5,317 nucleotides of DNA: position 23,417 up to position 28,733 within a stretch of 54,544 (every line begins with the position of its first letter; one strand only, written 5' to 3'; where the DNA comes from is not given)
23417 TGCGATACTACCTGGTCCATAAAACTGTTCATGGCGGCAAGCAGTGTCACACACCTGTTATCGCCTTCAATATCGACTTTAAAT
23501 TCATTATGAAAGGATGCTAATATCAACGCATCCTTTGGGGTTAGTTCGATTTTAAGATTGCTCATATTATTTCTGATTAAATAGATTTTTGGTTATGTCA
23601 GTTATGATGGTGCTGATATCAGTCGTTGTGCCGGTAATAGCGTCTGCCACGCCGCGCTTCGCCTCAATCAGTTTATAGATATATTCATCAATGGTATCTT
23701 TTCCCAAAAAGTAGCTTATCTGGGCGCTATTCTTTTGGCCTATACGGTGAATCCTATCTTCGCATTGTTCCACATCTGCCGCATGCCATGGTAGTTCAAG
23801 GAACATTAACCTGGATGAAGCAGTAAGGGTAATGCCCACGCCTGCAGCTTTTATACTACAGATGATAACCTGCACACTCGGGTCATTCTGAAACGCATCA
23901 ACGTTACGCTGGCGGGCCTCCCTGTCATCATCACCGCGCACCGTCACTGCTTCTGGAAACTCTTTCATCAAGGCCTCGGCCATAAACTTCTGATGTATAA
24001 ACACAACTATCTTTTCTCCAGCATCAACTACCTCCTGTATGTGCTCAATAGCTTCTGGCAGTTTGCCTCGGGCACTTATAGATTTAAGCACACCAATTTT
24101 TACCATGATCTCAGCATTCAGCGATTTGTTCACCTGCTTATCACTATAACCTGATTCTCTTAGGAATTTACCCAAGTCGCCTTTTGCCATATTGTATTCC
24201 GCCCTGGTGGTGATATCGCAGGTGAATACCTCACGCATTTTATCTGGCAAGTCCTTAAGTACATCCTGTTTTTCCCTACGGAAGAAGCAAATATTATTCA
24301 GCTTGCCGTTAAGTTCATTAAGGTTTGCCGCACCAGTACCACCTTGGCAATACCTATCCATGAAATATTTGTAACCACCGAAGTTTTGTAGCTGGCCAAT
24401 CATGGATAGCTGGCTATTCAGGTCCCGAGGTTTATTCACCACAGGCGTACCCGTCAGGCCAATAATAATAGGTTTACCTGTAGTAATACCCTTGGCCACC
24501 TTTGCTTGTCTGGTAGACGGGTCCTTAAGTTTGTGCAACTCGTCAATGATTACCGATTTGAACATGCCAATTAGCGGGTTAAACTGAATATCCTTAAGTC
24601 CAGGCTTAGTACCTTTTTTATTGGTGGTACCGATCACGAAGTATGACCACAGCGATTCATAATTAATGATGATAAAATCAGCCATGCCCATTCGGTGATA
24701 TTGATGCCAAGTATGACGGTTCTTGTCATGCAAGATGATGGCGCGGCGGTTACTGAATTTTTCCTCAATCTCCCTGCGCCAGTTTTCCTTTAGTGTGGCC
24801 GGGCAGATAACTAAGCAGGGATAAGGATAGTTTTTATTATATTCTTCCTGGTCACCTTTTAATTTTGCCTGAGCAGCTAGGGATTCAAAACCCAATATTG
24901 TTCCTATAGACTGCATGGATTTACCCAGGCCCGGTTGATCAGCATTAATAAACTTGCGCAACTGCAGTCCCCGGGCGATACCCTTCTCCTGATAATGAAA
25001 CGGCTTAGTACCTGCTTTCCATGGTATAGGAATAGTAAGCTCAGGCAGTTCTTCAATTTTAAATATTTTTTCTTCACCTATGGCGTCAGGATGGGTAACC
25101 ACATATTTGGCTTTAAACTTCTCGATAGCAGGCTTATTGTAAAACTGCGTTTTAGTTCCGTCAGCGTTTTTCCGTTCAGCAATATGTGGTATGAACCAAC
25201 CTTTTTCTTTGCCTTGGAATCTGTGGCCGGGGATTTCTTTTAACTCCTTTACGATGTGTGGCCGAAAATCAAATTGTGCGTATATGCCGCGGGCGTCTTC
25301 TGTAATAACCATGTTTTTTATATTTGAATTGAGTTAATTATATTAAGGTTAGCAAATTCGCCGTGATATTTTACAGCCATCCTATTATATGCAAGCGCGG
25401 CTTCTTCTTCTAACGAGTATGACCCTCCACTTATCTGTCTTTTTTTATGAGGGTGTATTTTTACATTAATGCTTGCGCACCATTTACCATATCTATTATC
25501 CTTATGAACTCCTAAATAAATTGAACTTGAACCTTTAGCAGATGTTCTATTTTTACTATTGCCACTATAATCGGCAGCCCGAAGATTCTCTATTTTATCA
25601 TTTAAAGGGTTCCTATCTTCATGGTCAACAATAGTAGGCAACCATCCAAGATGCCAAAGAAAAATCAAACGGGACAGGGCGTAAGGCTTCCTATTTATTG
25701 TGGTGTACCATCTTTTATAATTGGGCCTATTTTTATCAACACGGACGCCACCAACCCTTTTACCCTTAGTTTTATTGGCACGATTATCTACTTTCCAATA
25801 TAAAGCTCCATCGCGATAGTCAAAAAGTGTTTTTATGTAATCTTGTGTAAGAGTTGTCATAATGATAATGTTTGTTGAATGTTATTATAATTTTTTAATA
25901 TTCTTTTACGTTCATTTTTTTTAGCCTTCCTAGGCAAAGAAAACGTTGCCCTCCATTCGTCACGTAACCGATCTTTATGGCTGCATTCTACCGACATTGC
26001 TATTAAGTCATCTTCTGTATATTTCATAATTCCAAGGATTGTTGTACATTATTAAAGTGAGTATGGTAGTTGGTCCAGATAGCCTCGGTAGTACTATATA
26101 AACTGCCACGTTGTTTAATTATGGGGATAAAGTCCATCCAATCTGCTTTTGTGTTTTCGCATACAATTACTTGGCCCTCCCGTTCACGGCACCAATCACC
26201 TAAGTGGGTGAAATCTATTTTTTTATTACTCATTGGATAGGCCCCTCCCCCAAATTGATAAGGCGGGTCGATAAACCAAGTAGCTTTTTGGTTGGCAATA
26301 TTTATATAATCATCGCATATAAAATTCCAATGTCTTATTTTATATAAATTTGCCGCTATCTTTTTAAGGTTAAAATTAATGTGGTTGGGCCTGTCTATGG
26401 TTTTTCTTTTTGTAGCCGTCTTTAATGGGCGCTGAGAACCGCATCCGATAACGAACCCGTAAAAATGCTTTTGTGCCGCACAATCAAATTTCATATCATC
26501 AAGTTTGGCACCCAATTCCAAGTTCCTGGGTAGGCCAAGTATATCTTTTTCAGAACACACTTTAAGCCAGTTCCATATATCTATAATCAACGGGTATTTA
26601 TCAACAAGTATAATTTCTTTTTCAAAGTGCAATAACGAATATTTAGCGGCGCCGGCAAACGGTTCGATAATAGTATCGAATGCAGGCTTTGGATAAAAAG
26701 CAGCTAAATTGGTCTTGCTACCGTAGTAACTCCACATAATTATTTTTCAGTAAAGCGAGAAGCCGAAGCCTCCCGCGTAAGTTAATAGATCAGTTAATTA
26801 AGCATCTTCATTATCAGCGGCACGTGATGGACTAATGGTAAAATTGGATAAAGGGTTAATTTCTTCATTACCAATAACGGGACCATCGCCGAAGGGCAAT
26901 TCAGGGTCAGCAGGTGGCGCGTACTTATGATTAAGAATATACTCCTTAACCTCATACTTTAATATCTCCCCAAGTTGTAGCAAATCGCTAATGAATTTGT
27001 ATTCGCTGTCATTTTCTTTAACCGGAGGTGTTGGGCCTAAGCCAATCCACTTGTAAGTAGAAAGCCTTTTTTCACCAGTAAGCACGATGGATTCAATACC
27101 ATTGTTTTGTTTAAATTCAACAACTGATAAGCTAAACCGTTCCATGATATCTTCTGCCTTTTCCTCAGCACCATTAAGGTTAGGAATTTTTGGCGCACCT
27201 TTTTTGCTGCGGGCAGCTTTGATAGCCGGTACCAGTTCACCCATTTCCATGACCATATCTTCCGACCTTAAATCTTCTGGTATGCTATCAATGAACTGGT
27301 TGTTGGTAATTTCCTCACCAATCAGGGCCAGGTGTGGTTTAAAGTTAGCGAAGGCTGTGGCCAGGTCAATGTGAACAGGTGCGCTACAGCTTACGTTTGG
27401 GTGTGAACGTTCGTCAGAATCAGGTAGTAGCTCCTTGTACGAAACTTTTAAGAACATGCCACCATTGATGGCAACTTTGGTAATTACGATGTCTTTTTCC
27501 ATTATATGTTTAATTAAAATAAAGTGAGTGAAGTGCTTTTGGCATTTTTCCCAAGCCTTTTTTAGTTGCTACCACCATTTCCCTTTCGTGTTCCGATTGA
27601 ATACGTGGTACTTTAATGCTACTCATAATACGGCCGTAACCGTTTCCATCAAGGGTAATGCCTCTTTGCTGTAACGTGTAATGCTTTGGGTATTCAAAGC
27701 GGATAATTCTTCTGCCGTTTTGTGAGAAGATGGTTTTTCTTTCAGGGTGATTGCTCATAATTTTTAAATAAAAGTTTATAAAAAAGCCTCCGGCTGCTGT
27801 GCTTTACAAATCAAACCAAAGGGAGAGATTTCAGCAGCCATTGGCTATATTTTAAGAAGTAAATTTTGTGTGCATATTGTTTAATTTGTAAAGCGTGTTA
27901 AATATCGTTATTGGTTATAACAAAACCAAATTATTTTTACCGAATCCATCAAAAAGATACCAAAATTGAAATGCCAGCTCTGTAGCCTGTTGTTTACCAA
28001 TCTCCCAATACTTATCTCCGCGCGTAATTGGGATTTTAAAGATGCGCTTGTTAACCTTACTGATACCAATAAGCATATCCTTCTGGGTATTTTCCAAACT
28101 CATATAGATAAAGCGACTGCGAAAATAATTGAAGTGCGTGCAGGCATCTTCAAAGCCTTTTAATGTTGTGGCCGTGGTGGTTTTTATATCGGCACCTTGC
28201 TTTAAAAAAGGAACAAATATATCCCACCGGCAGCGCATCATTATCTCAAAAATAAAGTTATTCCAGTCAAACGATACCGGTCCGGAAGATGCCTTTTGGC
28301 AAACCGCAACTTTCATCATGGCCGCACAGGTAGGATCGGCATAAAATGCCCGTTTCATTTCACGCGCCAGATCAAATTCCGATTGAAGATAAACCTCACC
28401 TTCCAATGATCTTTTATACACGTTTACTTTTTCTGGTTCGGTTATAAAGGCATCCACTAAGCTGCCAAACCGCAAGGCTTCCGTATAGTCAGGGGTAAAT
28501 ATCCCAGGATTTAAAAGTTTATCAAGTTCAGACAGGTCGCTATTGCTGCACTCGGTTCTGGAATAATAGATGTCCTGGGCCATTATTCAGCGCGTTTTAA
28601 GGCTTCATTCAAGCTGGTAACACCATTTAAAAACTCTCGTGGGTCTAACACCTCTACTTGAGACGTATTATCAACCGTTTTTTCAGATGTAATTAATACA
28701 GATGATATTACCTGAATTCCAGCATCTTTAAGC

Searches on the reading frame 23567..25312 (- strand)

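Call 8: search_protein_families(library=phrogs, proteins=[window:23567-25312:-], max_evalue=0.001)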
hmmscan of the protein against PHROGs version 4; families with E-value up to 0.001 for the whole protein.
window:23567-25312:- (581 aa): 11 families
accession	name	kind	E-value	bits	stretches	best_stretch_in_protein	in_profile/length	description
phrog_62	-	DNA, RNA and nucleotide metabolism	4.8e-93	313.7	1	99-563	692-1136/1881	DNA helicase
phrog_29996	-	unknown function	2.3e-26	93.1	1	121-576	745-1181/1189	-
phrog_1685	-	unknown function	8.3e-14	50.8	1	472-559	1460-1548/2278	-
phrog_16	-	DNA, RNA and nucleotide metabolism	1.7e-10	40.8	1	98-494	258-556/986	DNA helicase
phrog_21391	-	DNA, RNA and nucleotide metabolism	4.4e-10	38.3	1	454-527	1386-1457/2021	DNA helicase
phrog_23807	-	unknown function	7.3e-10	38.2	1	455-530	560-638/1053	-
phrog_21007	-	other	2.5e-06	26.9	1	472-559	67-154/857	DNA methyltransferase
phrog_11354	-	unknown function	3.8e-06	27.6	1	476-553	20-98/116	-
phrog_10089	-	moron, auxiliary metabolic gene and host takeover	0.00028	18.6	1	476-566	2882-2978/4647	DarB-like antirestriction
phrog_11801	-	other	0.00031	19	0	466-557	1399-1490/2269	DNA methyltransferase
phrog_10691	-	unknown function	0.00031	18.2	1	446-535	2165-2260/3925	-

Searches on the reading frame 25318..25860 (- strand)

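Call 10: search_protein_families(library=phrogs, proteins=[window:25318-25860:-], max_evalue=0.001)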
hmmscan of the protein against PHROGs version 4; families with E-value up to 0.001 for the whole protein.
window:25318-25860:- (180 aa): 7 families
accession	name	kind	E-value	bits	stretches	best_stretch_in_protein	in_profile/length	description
phrog_99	-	DNA, RNA and nucleotide metabolism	5.3e-44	152.4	1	2-176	107-270/383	HNH endonuclease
phrog_4578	-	DNA, RNA and nucleotide metabolism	6.3e-18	65.9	1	75-173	29-122/130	HNH endonuclease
phrog_374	-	DNA, RNA and nucleotide metabolism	1.1e-07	32.1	1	86-172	333-413/617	HNH endonuclease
phrog_3593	-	DNA, RNA and nucleotide metabolism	8.6e-06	26.6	1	79-167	114-198/210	HNH endonuclease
phrog_36769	-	unknown function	1.4e-05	25.7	1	59-162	241-344/367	-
phrog_59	-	DNA, RNA and nucleotide metabolism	6.7e-05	23.4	1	36-113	167-243/423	HNH endonuclease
phrog_953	-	DNA, RNA and nucleotide metabolism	8.8e-05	23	1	103-160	303-356/420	HNH endonuclease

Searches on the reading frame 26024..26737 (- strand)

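Call 10: search_protein_families(library=phrogs, proteins=[window:26024-26737:-], max_evalue=0.001)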
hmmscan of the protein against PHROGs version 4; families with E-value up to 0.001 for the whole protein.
window:26024-26737:- (237 aa): 2 families
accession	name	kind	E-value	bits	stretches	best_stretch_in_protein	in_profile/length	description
phrog_56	-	other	1.2e-10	42.3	1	6-224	69-323/647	DNA methyltransferase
phrog_1996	-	other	0.0006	20.8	0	117-198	20-105/150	DNA methyltransferase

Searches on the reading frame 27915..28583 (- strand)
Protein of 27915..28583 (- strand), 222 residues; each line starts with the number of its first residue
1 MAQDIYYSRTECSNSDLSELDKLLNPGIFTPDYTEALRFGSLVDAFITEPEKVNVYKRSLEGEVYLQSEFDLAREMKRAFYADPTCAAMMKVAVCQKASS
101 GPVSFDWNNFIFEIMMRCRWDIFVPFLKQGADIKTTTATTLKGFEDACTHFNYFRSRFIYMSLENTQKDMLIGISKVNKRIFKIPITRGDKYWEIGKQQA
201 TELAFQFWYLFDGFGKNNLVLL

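Call 10: search_protein_families(library=phrogs, proteins=[window:27915-28583:-], max_evalue=0.001)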
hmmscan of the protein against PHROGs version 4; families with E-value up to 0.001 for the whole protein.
window:27915-28583:- (222 aa): 1 family
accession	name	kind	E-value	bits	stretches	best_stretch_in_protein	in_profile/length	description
phrog_412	-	DNA, RNA and nucleotide metabolism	4.6e-11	43.6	1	3-162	146-331/440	exonuclease VIII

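Call 26: search_protein_families(library=pfam, proteins=[window:27915-28583:-], max_evalue=0.01)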
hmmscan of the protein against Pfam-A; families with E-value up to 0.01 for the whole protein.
window:27915-28583:- (222 aa): 1 family
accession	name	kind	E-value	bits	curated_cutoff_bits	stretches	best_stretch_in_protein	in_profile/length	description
PF12684.13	DUF3799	-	1.9e-08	34.8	26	1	30-167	24-167/233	PDDEXK-like domain of unknown function (DUF3799)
